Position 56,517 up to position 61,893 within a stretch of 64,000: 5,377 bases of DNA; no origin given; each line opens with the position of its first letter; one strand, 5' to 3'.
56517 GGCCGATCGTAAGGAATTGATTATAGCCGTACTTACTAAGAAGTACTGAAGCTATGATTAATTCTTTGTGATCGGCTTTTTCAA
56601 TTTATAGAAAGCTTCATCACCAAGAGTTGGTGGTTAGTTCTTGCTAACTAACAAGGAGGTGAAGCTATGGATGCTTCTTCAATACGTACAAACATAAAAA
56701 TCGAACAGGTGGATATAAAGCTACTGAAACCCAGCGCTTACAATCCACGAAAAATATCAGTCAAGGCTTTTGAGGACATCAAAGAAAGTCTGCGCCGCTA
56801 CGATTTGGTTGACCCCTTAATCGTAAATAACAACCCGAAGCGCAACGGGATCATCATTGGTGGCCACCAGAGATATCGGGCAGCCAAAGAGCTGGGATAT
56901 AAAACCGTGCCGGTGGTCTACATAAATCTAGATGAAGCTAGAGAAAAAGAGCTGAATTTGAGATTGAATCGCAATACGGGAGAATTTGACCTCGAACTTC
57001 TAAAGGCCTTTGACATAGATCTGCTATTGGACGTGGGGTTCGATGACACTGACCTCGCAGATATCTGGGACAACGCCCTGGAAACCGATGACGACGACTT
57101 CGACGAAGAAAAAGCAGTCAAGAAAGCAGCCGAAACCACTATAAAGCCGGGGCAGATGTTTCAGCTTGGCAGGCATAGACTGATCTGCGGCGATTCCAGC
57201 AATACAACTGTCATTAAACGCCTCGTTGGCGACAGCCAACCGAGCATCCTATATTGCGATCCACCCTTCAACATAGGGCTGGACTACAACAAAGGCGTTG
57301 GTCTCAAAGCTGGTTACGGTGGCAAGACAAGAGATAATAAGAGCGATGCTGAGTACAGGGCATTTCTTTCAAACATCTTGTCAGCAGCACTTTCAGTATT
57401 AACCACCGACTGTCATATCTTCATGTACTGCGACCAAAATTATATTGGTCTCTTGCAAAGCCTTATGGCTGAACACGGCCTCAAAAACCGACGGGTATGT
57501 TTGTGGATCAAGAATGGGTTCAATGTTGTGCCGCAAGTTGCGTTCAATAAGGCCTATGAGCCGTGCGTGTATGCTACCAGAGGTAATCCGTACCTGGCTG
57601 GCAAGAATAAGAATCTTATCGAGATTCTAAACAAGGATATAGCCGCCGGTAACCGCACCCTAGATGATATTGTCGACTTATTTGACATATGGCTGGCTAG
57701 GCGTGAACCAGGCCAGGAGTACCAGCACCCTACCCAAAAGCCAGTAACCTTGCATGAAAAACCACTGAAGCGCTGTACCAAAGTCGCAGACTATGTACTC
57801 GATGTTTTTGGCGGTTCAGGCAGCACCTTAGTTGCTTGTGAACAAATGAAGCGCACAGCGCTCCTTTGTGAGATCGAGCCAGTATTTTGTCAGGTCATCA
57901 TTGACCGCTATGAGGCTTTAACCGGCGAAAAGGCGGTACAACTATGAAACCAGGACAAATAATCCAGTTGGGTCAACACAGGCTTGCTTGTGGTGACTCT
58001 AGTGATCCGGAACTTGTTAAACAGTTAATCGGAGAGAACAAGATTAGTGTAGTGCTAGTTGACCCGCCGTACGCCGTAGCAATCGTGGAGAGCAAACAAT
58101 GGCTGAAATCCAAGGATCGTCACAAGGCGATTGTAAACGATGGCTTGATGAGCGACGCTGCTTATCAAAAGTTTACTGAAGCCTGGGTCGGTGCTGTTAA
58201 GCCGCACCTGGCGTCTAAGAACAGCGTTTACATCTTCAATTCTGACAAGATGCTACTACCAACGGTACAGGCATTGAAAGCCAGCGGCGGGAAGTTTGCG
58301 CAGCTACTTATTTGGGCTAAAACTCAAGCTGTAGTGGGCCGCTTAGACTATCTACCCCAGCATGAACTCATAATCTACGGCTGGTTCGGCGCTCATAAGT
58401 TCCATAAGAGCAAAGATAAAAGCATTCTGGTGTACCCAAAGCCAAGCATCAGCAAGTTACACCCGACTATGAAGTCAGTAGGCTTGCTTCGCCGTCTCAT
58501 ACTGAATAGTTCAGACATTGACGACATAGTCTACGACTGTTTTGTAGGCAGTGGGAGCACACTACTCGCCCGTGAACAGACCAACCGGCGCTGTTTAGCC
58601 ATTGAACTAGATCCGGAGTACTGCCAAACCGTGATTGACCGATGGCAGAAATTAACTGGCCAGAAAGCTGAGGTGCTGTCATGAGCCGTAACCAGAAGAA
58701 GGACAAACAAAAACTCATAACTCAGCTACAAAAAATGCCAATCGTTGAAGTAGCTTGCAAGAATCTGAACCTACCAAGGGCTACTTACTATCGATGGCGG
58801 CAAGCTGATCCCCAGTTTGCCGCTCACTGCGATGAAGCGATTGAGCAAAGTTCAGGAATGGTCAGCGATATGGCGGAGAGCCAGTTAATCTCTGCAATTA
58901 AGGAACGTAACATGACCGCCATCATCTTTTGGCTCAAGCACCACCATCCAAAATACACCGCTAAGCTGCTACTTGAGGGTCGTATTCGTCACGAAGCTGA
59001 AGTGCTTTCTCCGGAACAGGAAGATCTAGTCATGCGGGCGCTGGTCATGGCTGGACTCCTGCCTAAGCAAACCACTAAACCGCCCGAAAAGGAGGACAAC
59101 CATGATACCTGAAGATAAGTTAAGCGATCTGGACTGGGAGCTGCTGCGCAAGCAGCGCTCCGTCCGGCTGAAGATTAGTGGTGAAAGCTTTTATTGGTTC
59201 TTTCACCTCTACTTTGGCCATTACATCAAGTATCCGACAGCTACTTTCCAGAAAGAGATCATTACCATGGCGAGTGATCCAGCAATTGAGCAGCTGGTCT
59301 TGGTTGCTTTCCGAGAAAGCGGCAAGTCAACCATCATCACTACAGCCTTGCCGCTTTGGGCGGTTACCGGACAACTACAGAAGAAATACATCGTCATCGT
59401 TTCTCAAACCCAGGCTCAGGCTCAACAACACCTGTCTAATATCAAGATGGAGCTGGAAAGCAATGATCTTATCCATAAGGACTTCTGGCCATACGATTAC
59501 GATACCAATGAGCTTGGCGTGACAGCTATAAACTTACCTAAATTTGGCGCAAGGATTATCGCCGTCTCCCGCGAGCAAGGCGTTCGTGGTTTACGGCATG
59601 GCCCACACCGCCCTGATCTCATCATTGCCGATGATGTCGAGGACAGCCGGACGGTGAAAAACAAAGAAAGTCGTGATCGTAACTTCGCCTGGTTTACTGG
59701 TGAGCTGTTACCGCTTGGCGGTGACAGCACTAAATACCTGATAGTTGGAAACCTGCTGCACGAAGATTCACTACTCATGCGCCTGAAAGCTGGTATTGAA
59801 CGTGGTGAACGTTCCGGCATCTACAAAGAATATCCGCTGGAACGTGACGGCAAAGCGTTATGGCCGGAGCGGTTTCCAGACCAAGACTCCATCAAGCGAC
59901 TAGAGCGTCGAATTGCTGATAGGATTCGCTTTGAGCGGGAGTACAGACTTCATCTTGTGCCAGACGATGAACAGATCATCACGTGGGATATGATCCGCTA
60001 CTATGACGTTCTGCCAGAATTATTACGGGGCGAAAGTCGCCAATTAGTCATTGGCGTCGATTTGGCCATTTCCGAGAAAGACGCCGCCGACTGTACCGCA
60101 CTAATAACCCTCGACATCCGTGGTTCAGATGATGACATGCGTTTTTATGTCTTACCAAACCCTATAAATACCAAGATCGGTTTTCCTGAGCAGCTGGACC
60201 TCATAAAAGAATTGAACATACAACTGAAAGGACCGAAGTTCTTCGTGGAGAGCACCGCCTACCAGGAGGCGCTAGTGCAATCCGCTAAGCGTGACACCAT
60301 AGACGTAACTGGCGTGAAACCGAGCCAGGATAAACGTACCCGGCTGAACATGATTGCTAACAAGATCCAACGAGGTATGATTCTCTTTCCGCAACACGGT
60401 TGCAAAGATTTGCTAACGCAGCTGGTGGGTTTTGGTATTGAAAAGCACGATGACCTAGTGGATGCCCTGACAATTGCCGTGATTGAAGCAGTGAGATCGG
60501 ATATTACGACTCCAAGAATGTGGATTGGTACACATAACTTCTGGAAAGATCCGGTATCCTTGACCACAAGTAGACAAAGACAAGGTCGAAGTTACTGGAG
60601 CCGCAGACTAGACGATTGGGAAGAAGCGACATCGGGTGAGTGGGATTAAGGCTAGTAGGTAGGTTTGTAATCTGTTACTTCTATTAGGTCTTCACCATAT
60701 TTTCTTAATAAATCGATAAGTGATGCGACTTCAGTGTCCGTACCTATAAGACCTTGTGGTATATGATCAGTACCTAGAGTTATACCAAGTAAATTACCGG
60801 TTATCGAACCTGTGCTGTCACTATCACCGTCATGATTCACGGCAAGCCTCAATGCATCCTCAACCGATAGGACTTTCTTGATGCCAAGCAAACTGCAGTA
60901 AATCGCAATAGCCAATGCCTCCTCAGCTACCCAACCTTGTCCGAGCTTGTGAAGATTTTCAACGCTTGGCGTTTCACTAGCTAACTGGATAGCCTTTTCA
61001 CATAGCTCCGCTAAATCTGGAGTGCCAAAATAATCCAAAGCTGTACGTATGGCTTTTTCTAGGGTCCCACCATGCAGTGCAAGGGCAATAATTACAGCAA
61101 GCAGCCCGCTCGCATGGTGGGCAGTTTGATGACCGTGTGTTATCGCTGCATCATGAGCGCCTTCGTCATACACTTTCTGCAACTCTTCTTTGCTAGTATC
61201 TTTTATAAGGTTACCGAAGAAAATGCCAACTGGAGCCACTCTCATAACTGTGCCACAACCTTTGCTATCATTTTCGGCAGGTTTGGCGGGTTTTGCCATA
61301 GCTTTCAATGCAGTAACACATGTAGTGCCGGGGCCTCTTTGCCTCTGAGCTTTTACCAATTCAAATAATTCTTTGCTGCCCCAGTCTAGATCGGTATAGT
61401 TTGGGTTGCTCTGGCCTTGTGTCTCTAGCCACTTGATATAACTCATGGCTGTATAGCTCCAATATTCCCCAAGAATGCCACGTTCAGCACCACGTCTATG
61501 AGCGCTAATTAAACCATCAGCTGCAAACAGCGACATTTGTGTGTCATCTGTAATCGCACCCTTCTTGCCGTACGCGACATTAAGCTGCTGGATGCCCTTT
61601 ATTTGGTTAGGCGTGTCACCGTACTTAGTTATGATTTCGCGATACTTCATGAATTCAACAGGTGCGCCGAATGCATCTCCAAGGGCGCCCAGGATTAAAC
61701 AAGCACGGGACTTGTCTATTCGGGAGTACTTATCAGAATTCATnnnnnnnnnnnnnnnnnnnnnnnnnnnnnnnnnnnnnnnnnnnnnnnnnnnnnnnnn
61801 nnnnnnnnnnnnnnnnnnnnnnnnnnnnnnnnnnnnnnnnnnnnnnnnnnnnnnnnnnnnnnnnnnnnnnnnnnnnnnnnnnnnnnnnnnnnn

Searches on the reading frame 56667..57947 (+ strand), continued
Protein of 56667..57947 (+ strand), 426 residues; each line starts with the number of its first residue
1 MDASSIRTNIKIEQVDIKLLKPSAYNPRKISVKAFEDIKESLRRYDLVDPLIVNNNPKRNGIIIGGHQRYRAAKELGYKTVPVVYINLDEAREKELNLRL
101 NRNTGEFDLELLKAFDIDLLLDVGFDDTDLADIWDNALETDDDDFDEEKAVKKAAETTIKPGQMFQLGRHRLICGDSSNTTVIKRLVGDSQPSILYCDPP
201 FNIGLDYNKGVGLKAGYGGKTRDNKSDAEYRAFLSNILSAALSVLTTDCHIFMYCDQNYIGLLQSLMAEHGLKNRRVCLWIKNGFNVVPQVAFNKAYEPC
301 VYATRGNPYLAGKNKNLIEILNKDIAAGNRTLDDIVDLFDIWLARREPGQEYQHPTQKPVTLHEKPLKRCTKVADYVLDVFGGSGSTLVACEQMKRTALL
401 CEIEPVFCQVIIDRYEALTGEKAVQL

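Call 51: find_encoding_contigs(protein=P0105, flank=2500, max_places=2)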
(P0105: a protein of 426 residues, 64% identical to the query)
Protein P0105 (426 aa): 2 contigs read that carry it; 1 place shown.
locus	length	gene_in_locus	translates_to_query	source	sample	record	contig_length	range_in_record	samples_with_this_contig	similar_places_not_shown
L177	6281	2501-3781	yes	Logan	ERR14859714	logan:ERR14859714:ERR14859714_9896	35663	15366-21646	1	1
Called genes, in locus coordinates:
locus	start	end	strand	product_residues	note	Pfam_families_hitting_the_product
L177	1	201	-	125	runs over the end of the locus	PF12681:Glyoxalase_2 (weak), PF00903:Glyoxalase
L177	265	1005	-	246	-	PF20240:DUF6597, PF00165:HTH_AraC (faint), PF12833:HTH_18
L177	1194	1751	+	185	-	-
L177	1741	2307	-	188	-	-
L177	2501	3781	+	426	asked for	PF02195:ParB_N, PF01555:N6_N4_Mtase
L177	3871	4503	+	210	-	PF01555:N6_N4_Mtase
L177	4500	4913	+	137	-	PF13022:HTH_Tnp_1_2 (weak)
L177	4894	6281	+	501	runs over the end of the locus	PF17289:Terminase_6C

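Call 59: find_related_loci(query=window:56667-57947:+, collection=viral_contigs, flank=3000)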
Query window:56667-57947:+ (426 aa) in viral_contigs; peptide patterns used: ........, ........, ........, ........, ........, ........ (x = any residue, [..] = any of these).
12 stretches matched a pattern; 7 encode a relative of the query (tblastn E <= 1e-3); 7 distinct loci.
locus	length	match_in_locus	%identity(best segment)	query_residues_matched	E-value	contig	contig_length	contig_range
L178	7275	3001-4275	58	3-426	1e-157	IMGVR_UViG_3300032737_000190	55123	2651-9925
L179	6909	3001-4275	45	12-426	4e-123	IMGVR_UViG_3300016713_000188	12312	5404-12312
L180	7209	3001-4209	44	26-426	1e-113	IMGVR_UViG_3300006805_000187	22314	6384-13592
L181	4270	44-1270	39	7-426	4e-86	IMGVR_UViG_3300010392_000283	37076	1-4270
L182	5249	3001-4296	30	10-415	3e-59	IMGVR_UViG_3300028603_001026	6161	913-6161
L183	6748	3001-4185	30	8-426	1e-46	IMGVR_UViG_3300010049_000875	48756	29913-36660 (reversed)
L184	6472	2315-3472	28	1-426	2e-29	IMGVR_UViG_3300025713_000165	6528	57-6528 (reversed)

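Call 69: search_protein_families(library=padloc, proteins=[window:56667-57947:+], max_evalue=0.01)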
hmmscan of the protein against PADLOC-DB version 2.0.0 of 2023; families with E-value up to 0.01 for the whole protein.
window:56667-57947:+ (426 aa): 48 families (the best 25 are shown)
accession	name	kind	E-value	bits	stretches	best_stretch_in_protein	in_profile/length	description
PDLC03229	MTase_II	-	9.2e-61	203.9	1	10-424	8-409/436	Type II methyltransferase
PDLC03371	MTase_II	-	1.8e-28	97.8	1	182-419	21-256/260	Type II methyltransferase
PDLC03308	MTase_II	-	1.1e-22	78.6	1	59-415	66-394/419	Type II methyltransferase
PDLC03299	MTase_II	-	3.8e-19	67.3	1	164-416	9-258/296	Type II methyltransferase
PDLC03320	MTase_II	-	5.9e-14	49.9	1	338-421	197-280/289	Type II methyltransferase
PDLC03339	MTase_II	-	3.6e-13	47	2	352-406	208-262/399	Type II methyltransferase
PDLC03265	MTase_II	-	2.8e-12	44.7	1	335-416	248-329/333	Type II methyltransferase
PDLC03337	MTase_II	-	1.2e-11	42.4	1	184-418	20-249/264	Type II methyltransferase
PDLC03353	MTase_II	-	3.4e-11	41.2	1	181-415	18-250/260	Type II methyltransferase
PDLC03238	MTase_II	-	3.7e-10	37.4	1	116-417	67-365/428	Type II methyltransferase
PDLC03216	MTase_II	-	6.6e-10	36.5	1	182-417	22-257/364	Type II methyltransferase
PDLC03251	MTase_II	-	7.9e-10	36.5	1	354-415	205-266/282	Type II methyltransferase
PDLC03300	MTase_II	-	2.3e-09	34.8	1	353-417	214-278/302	Type II methyltransferase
PDLC03279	MTase_II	-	2.4e-09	34.1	1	195-413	381-582/587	Type II methyltransferase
PDLC03228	MTase_II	-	9.5e-09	33.4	1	279-417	83-207/227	Type II methyltransferase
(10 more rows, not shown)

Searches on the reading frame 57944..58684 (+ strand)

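Call 7: search_protein_families(library=pfam, proteins=[window:57944-58684:+])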
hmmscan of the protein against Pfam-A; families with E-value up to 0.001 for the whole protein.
window:57944-58684:+ (246 aa): 2 families
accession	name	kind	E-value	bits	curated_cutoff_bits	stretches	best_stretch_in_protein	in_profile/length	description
PF01555.25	N6_N4_Mtase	-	1.2e-25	91.2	26.7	1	34-230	1-219/221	DNA methylase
PF03602.21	Cons_hypoth95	-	0.00037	20.7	24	0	168-240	17-90/182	Conserved hypothetical protein 95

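Call 23: search_protein_families(library=phrogs, proteins=[window:57944-58684:+], max_evalue=0.01)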
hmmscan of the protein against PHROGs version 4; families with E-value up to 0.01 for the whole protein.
window:57944-58684:+ (246 aa): 9 families
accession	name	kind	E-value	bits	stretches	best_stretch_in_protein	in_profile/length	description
phrog_498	-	other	4.5e-67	228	1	2-244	191-429/633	DNA methyltransferase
phrog_67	-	other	2e-34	120.7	1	8-242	120-351/743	DNA methyltransferase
phrog_3008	-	other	4.8e-22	79.4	1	163-242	140-219/244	DNA methyltransferase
phrog_23085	-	unknown function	1.4e-17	64.7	1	140-243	4-115/138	-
phrog_18293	-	other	3.9e-13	50.4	1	159-241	32-114/119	methyltransferase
phrog_8769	-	other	2.2e-08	34.8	1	189-236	8-55/71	methyltransferase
phrog_23148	-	unknown function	5.2e-08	34.1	1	172-235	84-147/165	-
phrog_6952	-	other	1.4e-07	32.5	1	172-230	113-171/181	DNA methyltransferase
phrog_6025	-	other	0.00082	20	0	12-130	12-114/192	DNA methyltransferase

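Call 69: search_protein_families(library=padloc, proteins=[window:57944-58684:+], max_evalue=0.01)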
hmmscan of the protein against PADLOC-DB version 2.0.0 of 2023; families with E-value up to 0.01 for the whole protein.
window:57944-58684:+ (246 aa): 54 families (the best 25 are shown)
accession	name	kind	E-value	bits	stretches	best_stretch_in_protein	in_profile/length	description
PDLC03229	MTase_II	-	1.2e-55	187.1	1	2-242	167-408/436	Type II methyltransferase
PDLC03371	MTase_II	-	8.5e-35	118.5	1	29-238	25-256/260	Type II methyltransferase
PDLC03308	MTase_II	-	2.4e-22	77.5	1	27-234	183-394/419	Type II methyltransferase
PDLC03299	MTase_II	-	7.7e-21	72.8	2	171-235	194-258/296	Type II methyltransferase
PDLC03216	MTase_II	-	4.1e-17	60.2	2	170-240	191-261/364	Type II methyltransferase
PDLC03738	oMTase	-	1.8e-16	57.8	2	170-238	201-269/376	orphan methyltransferase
PDLC03265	MTase_II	-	4.5e-15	53.9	1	172-237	266-331/333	Type II methyltransferase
PDLC03320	MTase_II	-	9.5e-15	52.5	2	173-241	213-281/289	Type II methyltransferase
PDLC03228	MTase_II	-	3.2e-14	51.3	1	28-233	15-204/227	Type II methyltransferase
PDLC03279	MTase_II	-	1.4e-12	44.7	1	23-233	366-583/587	Type II methyltransferase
PDLC03354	MTase_II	-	7.3e-12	43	1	172-235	320-383/425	Type II methyltransferase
PDLC03339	MTase_II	-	7.5e-12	42.7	1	172-228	209-265/399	Type II methyltransferase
PDLC03387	MTase_II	-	3e-11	41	1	173-236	214-277/289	Type II methyltransferase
PDLC03353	MTase_II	-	5.5e-11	40.5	1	163-235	177-251/260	Type II methyltransferase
PDLC03296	MTase_II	-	2.8e-10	38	1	29-145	24-139/336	Type II methyltransferase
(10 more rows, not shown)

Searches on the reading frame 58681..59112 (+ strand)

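Call 7: search_protein_families(library=pfam, proteins=[window:58681-59112:+])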
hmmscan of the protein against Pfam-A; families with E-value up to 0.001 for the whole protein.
window:58681-59112:+ (143 aa): 1 family
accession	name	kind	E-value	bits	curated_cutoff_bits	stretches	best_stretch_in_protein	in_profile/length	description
PF13022.12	HTH_Tnp_1_2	-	3.6e-06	27.5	27.9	1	3-103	10-110/122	Helix-turn-helix of insertion element transposase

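Call 23: search_protein_families(library=phrogs, proteins=[window:58681-59112:+], max_evalue=0.01)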
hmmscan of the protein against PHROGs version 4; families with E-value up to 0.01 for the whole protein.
window:58681-59112:+ (143 aa): 7 families
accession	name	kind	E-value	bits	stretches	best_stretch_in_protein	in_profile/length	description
phrog_4044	-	head and packaging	1.3e-05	25.8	1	2-56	22-76/180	terminase small subunit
phrog_309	-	head and packaging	1.9e-05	25.8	1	26-92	163-250/319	terminase small subunit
phrog_4102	-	head and packaging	4.9e-05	24.6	1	7-108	18-126/166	terminase small subunit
phrog_157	-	integration and excision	0.00012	22.3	1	4-54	200-256/580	transposase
phrog_21036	-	unknown function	0.0023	18.9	1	12-57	3-48/109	-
phrog_1482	-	head and packaging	0.0024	18.5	1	24-63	35-75/147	terminase small subunit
phrog_4869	-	unknown function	0.0025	18.7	1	11-55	4-54/172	-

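Call 69: search_protein_families(library=padloc, proteins=[window:58681-59112:+], max_evalue=0.01)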
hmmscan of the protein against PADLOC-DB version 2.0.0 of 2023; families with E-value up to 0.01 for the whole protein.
window:58681-59112:+ (143 aa): 0 families

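Call 70: search_protein_families(library=ncbifam, proteins=[window:58681-59112:+], max_evalue=0.1)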
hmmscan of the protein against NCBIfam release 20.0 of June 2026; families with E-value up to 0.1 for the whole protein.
window:58681-59112:+ (143 aa): 2 families
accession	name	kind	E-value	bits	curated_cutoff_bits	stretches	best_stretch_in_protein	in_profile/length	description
NF033516.0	transpos_IS3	equivalog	0.0034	16.7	160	1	7-55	88-136/369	IS3 family transposase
NF007930.0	PRK10645.1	equivalog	0.031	14.4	145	1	59-98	56-95/114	divalent cation tolerance protein CutA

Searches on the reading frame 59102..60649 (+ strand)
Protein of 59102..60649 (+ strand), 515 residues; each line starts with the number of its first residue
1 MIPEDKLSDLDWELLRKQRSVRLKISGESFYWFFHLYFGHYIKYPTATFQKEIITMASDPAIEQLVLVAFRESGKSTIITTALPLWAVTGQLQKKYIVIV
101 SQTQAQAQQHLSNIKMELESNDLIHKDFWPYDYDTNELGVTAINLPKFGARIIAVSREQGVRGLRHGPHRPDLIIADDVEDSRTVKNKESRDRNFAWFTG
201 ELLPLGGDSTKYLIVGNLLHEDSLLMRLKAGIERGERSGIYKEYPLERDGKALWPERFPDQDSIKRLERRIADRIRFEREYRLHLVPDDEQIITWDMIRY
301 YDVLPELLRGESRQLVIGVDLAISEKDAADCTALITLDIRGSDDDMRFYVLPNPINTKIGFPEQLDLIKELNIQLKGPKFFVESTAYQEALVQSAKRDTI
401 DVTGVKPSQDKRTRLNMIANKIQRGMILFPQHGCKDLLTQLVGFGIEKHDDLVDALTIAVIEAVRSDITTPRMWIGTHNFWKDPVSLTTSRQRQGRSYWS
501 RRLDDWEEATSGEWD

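Call 7: search_protein_families(library=pfam, proteins=[window:59102-60649:+])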
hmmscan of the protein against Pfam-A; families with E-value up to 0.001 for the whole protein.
window:59102-60649:+ (515 aa): 0 families

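Call 23: search_protein_families(library=phrogs, proteins=[window:59102-60649:+], max_evalue=0.01)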
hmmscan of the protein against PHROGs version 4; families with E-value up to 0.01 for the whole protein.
window:59102-60649:+ (515 aa): 7 families
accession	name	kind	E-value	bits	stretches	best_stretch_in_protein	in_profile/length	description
phrog_38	-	head and packaging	3e-74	252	1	24-506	267-739/760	terminase large subunit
phrog_5573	-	head and packaging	6.6e-22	79.1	1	246-464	20-235/250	terminase large subunit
phrog_14112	-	unknown function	3.1e-09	37.6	1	63-199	103-240/247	-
phrog_4758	-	head and packaging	5.9e-08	33.3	1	23-228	13-217/243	terminase large subunit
phrog_2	-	head and packaging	9.3e-08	32.3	1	273-479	442-597/807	terminase large subunit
phrog_979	-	head and packaging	4.1e-05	23.4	1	313-459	434-595/642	terminase large subunit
phrog_20726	-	unknown function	0.00058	20.6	0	317-464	5-174/199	-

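Call 69: search_protein_families(library=padloc, proteins=[window:59102-60649:+], max_evalue=0.01)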
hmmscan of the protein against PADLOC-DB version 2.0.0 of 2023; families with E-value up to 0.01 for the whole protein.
window:59102-60649:+ (515 aa): 0 families

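Call 70: search_protein_families(library=ncbifam, proteins=[window:59102-60649:+], max_evalue=0.1)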
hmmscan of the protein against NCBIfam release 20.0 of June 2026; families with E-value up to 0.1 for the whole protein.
window:59102-60649:+ (515 aa): 2 families
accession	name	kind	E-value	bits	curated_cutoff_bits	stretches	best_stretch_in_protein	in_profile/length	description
NF033889.1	termin_lrg_T7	equivalog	7.9e-13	48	150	1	30-276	2-223/500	phage terminase large subunit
TIGR01630.1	psiM2_ORF9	equivalog_domain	8.4e-13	49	41.65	1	339-462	7-139/142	phage terminase large subunit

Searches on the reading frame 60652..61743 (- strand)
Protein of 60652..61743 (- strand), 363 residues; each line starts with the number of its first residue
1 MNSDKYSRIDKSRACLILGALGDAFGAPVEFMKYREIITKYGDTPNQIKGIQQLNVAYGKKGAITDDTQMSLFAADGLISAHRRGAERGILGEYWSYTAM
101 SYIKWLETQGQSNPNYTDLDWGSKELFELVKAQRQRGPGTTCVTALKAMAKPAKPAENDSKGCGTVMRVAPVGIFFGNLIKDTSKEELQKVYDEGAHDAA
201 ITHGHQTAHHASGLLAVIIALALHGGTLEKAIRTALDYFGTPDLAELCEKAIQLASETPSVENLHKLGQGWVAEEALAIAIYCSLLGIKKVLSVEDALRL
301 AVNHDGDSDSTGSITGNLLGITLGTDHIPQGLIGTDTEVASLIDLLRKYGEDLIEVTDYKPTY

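Call 7: search_protein_families(library=pfam, proteins=[window:60652-61743:-])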
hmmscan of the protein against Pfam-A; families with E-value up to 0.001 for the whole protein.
window:60652-61743:- (363 aa): 1 family
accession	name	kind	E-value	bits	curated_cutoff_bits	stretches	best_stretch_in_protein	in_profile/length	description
PF03747.19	ADP_ribosyl_GH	-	3e-63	214.6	26.2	1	14-330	1-286/287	ADP-ribosylglycohydrolase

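Call 69: search_protein_families(library=padloc, proteins=[window:60652-61743:-], max_evalue=0.01)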
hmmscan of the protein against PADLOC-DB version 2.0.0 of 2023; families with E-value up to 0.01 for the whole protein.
window:60652-61743:- (363 aa): 0 families
